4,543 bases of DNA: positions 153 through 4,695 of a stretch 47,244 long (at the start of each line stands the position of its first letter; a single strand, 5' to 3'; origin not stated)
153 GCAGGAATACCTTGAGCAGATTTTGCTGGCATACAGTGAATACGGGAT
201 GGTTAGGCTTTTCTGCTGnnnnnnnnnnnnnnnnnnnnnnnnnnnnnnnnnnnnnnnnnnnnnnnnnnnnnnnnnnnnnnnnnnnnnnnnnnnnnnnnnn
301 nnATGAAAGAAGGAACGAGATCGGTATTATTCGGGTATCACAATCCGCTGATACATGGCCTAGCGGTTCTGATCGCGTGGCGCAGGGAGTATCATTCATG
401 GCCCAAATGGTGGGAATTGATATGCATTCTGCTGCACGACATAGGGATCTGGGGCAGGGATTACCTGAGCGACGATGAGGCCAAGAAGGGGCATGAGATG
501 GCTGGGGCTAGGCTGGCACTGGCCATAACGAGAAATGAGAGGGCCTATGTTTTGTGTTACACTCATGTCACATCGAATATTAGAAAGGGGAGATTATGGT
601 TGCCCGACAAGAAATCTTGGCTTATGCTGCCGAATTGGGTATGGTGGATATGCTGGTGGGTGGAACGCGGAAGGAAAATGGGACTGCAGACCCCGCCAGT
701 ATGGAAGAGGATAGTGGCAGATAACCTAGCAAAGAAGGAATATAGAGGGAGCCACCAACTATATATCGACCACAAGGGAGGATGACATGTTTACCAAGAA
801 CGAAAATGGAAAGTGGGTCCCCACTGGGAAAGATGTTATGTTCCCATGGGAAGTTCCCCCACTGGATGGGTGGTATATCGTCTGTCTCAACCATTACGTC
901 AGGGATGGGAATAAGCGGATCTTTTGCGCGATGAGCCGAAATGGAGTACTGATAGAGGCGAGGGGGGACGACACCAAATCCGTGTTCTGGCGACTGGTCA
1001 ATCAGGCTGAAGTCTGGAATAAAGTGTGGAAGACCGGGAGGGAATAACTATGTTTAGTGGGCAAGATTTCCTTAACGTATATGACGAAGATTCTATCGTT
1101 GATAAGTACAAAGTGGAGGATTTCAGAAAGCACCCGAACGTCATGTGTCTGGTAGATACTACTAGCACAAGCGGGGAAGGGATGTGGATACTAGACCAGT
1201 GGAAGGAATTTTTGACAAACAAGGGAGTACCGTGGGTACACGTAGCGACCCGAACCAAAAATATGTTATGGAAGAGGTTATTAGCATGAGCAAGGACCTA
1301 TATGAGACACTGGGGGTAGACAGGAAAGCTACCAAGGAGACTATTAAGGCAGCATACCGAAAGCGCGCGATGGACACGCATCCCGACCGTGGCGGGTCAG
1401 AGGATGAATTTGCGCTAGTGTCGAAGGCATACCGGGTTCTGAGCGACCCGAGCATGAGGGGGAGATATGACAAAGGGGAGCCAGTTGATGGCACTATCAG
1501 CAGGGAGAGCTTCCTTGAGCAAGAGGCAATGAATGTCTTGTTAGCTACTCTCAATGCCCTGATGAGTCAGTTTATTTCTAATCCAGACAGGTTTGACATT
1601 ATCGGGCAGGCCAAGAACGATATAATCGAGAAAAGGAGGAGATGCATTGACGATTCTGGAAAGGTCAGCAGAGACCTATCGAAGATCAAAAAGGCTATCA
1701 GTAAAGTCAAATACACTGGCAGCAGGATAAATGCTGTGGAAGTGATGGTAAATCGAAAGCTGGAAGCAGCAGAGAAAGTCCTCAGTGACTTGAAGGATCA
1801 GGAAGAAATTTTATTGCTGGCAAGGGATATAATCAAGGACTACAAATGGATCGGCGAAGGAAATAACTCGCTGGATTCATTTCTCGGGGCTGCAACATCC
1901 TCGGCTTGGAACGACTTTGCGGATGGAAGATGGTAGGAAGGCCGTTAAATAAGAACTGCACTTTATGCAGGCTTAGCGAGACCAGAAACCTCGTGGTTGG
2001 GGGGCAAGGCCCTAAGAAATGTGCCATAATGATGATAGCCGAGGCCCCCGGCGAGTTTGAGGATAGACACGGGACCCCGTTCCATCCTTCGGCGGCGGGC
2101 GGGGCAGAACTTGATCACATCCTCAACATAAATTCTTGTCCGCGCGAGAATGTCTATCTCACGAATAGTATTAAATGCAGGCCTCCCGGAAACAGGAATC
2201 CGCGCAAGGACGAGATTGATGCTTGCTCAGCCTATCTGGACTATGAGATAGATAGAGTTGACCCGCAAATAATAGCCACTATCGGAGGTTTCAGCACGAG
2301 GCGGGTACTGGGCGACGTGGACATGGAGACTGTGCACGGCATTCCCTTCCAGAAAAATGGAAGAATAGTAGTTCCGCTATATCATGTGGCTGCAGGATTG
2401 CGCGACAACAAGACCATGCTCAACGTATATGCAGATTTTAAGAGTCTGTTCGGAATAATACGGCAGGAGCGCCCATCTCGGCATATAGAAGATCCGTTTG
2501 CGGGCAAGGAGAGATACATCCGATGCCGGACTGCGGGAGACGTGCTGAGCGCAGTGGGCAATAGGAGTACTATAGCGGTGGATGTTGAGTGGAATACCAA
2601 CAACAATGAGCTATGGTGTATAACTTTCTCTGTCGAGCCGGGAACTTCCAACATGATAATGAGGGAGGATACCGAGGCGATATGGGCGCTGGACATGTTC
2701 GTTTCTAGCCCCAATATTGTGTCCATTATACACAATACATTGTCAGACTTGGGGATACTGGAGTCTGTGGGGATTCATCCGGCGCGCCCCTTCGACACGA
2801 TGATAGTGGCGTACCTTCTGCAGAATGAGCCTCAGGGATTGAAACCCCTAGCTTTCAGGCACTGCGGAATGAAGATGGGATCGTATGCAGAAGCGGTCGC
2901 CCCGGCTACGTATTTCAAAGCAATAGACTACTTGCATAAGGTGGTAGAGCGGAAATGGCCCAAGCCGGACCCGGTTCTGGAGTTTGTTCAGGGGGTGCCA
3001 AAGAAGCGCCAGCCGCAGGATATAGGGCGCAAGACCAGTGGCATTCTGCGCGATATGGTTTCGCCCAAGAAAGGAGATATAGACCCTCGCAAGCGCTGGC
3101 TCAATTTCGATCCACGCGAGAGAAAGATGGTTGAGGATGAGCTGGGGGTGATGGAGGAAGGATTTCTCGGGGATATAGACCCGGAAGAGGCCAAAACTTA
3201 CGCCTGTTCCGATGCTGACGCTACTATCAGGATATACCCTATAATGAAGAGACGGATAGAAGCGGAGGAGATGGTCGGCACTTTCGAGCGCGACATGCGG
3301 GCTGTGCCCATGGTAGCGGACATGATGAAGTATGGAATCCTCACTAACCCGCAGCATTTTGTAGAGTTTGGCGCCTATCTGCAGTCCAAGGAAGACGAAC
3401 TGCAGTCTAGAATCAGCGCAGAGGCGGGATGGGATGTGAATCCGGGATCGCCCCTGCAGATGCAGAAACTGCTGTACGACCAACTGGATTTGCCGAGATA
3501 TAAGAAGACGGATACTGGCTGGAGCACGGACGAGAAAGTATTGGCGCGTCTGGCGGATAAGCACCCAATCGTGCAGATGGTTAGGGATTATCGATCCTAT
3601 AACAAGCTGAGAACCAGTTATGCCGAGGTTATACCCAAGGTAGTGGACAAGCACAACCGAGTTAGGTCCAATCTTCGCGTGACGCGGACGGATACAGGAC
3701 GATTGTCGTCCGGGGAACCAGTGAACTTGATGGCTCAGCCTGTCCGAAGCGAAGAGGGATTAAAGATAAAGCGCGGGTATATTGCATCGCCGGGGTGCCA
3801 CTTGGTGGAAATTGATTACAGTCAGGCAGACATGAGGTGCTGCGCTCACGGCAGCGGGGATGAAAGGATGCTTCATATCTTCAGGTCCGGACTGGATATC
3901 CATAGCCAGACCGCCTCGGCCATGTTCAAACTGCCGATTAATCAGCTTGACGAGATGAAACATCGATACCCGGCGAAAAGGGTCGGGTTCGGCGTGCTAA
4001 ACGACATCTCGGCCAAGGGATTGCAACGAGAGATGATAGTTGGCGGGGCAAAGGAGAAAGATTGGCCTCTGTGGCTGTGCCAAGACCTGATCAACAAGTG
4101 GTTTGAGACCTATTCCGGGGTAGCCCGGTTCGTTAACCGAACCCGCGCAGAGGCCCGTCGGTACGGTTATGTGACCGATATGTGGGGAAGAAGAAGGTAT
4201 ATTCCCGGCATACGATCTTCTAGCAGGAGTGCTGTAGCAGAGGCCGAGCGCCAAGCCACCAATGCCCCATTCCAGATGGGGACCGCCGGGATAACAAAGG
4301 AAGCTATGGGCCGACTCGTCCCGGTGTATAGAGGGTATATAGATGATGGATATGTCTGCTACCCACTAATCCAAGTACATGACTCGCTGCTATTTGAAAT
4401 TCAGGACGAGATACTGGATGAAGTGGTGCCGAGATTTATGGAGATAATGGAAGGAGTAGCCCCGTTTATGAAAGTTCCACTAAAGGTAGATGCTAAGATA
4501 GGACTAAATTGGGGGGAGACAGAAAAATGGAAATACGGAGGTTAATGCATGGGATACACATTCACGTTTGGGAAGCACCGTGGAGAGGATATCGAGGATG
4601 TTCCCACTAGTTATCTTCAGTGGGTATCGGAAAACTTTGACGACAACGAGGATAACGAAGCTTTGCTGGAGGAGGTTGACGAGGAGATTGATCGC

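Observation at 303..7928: Candidate diaminopurine (Z-base) genome module: HD hydrolase, PolA, PurZ-like synthetase, MazZ-like hydrolase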

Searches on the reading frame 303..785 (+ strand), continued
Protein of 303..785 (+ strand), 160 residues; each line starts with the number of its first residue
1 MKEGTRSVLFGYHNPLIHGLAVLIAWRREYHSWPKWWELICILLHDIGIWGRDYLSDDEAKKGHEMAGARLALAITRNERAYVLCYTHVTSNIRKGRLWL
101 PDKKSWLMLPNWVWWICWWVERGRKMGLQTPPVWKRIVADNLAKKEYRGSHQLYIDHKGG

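Call 86: fold_search(model_id=the predicted structure, library=pdb)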
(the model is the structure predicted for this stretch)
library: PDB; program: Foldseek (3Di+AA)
matches with E <= 10: 21; with E <= 0.001: 0
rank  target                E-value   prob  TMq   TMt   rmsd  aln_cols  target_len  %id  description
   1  4n71_E                1.1e+00  0.28  0.33  0.30  14.9       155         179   17  X-Ray Crystal Structure of 2-amino-1-hydroxyethylphosphonate-bound PhnZ (released 2013-11-27)
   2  4s1c_D                1.4e+00  0.23  0.37  0.30  10.7       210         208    9  Crystal Structure of L. monocytogenes phosphodiesterase PgpH HD domain (released 2015-02-11)
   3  4s1b_D                1.5e+00  0.16  0.33  0.27  14.6       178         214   10  Crystal Structure of L. monocytogenes phosphodiesterase PgpH HD domain in complex with Cyclic-di-AMP (released 2015-02-11)
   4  4s1b_A                1.8e+00  0.16  0.35  0.28  13.7       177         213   11  Crystal Structure of L. monocytogenes phosphodiesterase PgpH HD domain in complex with Cyclic-di-AMP (released 2015-02-11)
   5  4s1c_A                2.2e+00  0.13  0.34  0.28  15.5       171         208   11  Crystal Structure of L. monocytogenes phosphodiesterase PgpH HD domain (released 2015-02-11)
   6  6dka_D                2.7e+00  0.35  0.37  0.28   4.9       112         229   19  Yeast Ddi2 Cyanamide Hydratase (released 2019-05-08)
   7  7f3w_A                3.0e+00  0.04  0.21  0.10  16.4       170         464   10  Crystal structure of cytochrome P450DA mutant (N190F/V356L/A486E) heme domain (released 2021-07-28)
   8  2hr2_B                3.5e+00  0.04  0.19  0.20  11.7       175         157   14  Crystal structure of a tpr-like protein (ct2138) from chlorobium tepidum tls at 2.54 A resolution (released 2006-09-19)
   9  9qkt_C                3.6e+00  0.06  0.21  0.17  13.0       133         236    8  Cryo-EM structure of the CDK11B-cyclin L2-SAP30BP bound to OTS964 (conformation 1) (released 2026-03-18)
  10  2hr2_A                4.4e+00  0.04  0.19  0.19  11.7       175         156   14  Crystal structure of a tpr-like protein (ct2138) from chlorobium tepidum tls at 2.54 A resolution (released 2006-09-19)
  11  9qzk_A                5.1e+00  0.08  0.30  0.13  12.3       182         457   12  SadB of Pseudomonas aeruginosa (released 2025-05-28)
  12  5vax_B                5.7e+00  0.02  0.18  0.17  16.2       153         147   14  Bcl-2 complex with Beclin 1 BH3 domain (released 2018-04-04)
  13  6eu6                  6.6e+00  0.04  0.25  0.12  16.1       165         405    8  Sensor Amt Protein (released 2018-01-24)
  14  2l7b_MODEL_1_A        8.4e+00  0.01  0.17  0.10  17.4       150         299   15  NMR Structure of full length apoE3 (released 2011-08-03)
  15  9kqc_A                8.8e+00  0.01  0.14  0.07  15.8       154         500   14  Chlorella virus Hyaluronan Synthase bound to VNAR (released 2025-05-14)
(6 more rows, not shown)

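Call 90: fold_search(model_id=the predicted structure, library=viral)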
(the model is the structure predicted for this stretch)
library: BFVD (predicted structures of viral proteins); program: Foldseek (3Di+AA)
matches with E <= 10: 36; with E <= 0.001: 0
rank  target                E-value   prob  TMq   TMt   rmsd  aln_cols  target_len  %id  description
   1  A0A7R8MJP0            1.2e-01  0.98  0.53  0.35   7.1       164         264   15  Uncharacterized protein [Klebsiella phage vB_KvM-Eowyn]
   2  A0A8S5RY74            2.9e-01  0.93  0.56  0.43   7.3       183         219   15  Metal dependent phosphohydrolases with conserved 'HD' motif [Myoviridae sp. ctNQV2]
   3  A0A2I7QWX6            2.9e-01  0.80  0.40  0.36  13.4       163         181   16  (no name in the UniProt tables at hand)
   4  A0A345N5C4            1.4e+00  0.04  0.14  0.13  15.7       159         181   17  (no name in the UniProt tables at hand)
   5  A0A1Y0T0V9            1.5e+00  0.47  0.35  0.30   4.8       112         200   12  Phosphohydrolase [Pseudomonas phage Noxifer]
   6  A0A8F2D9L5            1.8e+00  0.13  0.19  0.23   9.6        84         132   18  Uncharacterized protein [Gordonia phage VanLee]
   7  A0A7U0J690            2.0e+00  0.21  0.42  0.32   8.0       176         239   12  HD domain-containing protein [Klebsiella phage vB_KpM_FBKp24]
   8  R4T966                2.8e+00  0.41  0.36  0.28   4.8       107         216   16  HD domain-containing protein [Halogranum tailed virus 1]
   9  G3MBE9                2.8e+00  0.28  0.43  0.43   7.4       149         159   15  Gp79 [Bacillus phage G]
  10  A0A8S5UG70            3.0e+00  0.21  0.49  0.39   7.7       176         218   11  HDc [Myoviridae sp. ctshb19]
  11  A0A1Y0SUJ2            4.1e+00  0.10  0.35  0.22  12.7       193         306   11  Virion structural protein [Pseudomonas phage Noxifer]
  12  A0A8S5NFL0            5.2e+00  0.02  0.17  0.10  20.1       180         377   10  Minor tail protein [Myoviridae sp. ct0wg9]
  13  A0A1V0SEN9            5.2e+00  0.02  0.14  0.09  15.5       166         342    7  Uncharacterized protein [Hokovirus HKV1]
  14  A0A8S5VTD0            5.8e+00  0.05  0.26  0.24  12.1       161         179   13  (no name in the UniProt tables at hand)
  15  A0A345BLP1            5.8e+00  0.01  0.14  0.15  17.5       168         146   13  Uncharacterized protein [Erwinia phage Wellington]
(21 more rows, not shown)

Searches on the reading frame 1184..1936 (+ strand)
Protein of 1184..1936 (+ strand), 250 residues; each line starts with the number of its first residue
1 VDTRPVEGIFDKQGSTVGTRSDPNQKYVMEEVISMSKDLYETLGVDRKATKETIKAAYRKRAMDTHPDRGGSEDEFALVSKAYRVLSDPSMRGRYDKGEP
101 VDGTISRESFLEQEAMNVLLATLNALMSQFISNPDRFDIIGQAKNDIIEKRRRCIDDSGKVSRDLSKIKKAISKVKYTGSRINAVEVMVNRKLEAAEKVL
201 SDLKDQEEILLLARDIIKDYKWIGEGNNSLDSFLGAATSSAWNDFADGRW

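Call 3: search_protein_families(library=pfam, proteins=[window:1184-1936:+], max_evalue=0.01)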
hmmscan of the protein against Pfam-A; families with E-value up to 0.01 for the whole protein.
window:1184-1936:+ (250 aa): 1 family
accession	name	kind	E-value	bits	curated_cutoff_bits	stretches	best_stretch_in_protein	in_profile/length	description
PF00226.36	DnaJ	-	1.5e-19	70.3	27.8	1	38-96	1-63/63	DnaJ domain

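Call 4: search_protein_families(library=phrogs, proteins=[window:1184-1936:+], max_evalue=0.001)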
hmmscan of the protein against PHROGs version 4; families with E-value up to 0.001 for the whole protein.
window:1184-1936:+ (250 aa): 7 families
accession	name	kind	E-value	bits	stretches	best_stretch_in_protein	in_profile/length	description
phrog_14336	-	unknown function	4.3e-16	60.2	1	36-101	3-71/363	-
phrog_13942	-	unknown function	4.6e-11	43.6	1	38-88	16-66/336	-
phrog_9210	-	unknown function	1.3e-09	39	1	35-86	147-199/204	-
phrog_2778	-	unknown function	9.3e-09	36.4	1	37-99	35-99/239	-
phrog_11153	-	unknown function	2.5e-06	28.4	1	39-98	7-69/337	-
phrog_15863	-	unknown function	3.7e-06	27.5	1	48-88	153-195/312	-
phrog_31004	-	unknown function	0.00021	22.6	1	40-88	4-56/156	-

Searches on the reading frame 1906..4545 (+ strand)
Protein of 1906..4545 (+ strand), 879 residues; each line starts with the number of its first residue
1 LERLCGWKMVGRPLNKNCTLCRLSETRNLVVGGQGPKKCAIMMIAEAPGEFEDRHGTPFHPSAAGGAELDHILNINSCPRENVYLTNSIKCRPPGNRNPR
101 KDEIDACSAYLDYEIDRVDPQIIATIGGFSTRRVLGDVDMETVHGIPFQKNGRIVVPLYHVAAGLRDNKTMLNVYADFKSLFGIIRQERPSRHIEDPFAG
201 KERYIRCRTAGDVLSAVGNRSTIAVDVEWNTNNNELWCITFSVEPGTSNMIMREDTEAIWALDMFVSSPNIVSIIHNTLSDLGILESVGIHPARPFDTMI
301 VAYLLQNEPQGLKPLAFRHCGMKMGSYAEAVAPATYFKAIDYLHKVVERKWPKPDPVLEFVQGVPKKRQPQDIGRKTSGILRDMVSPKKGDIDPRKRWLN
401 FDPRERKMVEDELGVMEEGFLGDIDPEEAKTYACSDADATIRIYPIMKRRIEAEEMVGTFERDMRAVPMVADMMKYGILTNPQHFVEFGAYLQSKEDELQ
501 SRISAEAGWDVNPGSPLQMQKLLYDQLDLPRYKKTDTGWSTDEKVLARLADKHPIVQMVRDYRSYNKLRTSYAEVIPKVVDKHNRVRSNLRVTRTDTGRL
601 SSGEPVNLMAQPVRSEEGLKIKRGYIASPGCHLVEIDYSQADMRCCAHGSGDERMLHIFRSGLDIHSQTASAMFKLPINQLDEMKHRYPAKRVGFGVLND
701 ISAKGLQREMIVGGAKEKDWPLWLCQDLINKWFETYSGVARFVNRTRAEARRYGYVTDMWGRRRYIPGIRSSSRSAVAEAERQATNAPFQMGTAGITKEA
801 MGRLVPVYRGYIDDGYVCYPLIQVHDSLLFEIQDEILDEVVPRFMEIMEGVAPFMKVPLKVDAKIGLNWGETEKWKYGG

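Call 3: search_protein_families(library=pfam, proteins=[window:1906-4545:+], max_evalue=0.01)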
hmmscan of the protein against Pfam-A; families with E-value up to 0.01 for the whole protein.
window:1906-4545:+ (879 aa): 3 families
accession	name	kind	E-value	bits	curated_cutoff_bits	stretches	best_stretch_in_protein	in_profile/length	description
PF00476.26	DNA_pol_A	-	7.6e-95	318.5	34.3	1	487-871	6-381/381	DNA polymerase family A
PF03167.25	UDG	-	1.4e-22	80.8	24.3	1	33-168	2-125/141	Uracil DNA glycosylase superfamily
PF01612.26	DNA_pol_A_exo1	-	1e-13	51.9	23.6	1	211-324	11-132/173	3'-5' exonuclease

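Call 4: search_protein_families(library=phrogs, proteins=[window:1906-4545:+], max_evalue=0.001)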
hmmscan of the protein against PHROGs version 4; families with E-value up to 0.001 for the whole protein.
window:1906-4545:+ (879 aa): 8 families
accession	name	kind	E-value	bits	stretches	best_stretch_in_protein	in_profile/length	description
phrog_17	-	DNA, RNA and nucleotide metabolism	4.4e-105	354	1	81-878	521-1239/1445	DNA polymerase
phrog_2573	-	DNA, RNA and nucleotide metabolism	2.9e-32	113.1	1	620-870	4-275/336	DNA polymerase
phrog_5995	-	DNA, RNA and nucleotide metabolism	3.5e-23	83.4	1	725-872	24-178/236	DNA polymerase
phrog_12241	-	DNA, RNA and nucleotide metabolism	5.5e-12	46.4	1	510-605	390-488/502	DNA polymerase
phrog_10285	-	DNA, RNA and nucleotide metabolism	1.1e-10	42.1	1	607-747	31-168/321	DNA polymerase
phrog_23226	-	DNA, RNA and nucleotide metabolism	9.9e-07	28.6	1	511-679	213-387/611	DNA polymerase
phrog_15971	-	DNA, RNA and nucleotide metabolism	2.3e-05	24.7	1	509-872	46-375/376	DNA polymerase I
phrog_4335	-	unknown function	0.0005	20.4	1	37-139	271-370/421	-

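Call 26: search_protein_families(library=ncbifam, proteins=[window:1906-4545:+], max_evalue=0.01)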
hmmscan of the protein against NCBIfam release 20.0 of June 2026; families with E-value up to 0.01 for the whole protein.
window:1906-4545:+ (879 aa): 12 families
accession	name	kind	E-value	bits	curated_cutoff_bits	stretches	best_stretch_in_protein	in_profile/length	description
NF004397.1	PRK05755.1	equivalog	2.1e-119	400.4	720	2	418-872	444-888/889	DNA polymerase I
TIGR00593.1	pola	equivalog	3.9e-100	336.6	600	1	408-872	436-889/890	DNA polymerase I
NF011541.0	PRK14975.2-1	equivalog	4.5e-52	177.2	871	1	415-873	162-637/645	bifunctional 3'-5' exonuclease/DNA polymerase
NF011539.0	PRK14975.1-3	equivalog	3.8e-46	157.6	640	1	261-871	112-627/628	bifunctional 3'-5' exonuclease/DNA polymerase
NF040953.1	Arch_udg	equivalog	9.5e-40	136.1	250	1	16-181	9-182/184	type-4 uracil-DNA glycosylase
TIGR00758.1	UDG_fam4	subfamily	1.1e-36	126.2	125.3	1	18-181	1-167/173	uracil-DNA glycosylase, family 4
NF011542.0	PRK14975.2-2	equivalog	3.7e-29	101.5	1061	1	594-872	511-790/802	bifunctional 3'-5' exonuclease/DNA polymerase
NF011540.0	PRK14975.1-4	equivalog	3.6e-28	98.4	601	1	464-869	194-573/576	bifunctional 3'-5' exonuclease/DNA polymerase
NF038380.1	phage_DpoZ_1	exception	5.6e-27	94.4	500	2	424-679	144-415/607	aminoadenine-incorporating DNA polymerase DpoZ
TIGR03914.1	UDG_fam_dom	hypoth_equivalog_domain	3.8e-19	69.2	189.95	1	16-138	53-180/231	UdgX family uracil-DNA binding protein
NF011543.0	PRK14975.2-3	equivalog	1.4e-18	66.4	1139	1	593-871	549-837/853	bifunctional 3'-5' exonuclease/DNA polymerase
NF038381.1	phage_DpoZ_2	exception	2.1e-16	59.4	350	1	447-748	299-618/754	aminoadenine-incorporating DNA polymerase DpoZ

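Call 88: find_encoding_contigs(protein=window:1930-4545:+, flank=10000, max_places=2)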
Protein window:1930-4545:+ (871 aa): 1 contig read that carries it; 1 place shown.
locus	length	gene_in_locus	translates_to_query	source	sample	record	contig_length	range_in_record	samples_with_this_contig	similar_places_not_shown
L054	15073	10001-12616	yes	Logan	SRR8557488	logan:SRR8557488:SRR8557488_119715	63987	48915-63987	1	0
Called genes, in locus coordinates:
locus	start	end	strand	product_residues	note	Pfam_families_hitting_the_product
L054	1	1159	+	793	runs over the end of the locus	PF14890:Intein_splicing, PF13307:Helicase_C_2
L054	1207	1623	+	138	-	-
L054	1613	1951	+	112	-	-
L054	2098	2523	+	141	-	-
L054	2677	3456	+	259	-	-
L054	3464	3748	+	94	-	-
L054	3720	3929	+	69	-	-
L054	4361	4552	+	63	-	-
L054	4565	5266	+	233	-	PF02511:Thy1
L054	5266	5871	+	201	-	-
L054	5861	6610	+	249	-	PF13479:AAA_24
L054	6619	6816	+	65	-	-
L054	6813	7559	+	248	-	PF02732:ERCC4, PF14520:HHH_5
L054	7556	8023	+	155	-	-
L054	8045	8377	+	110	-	PF14216:DUF4326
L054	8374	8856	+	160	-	-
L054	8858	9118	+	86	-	-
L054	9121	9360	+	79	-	-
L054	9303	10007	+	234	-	PF00226:DnaJ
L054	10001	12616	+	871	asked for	PF03167:UDG, PF01612:DNA_pol_A_exo1, PF00476:DNA_pol_A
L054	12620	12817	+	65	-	-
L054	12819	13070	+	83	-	-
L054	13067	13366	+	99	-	-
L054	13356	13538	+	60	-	-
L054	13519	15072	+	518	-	PF00709:Adenylsucc_synt, PF07591:PT-HINT (faint)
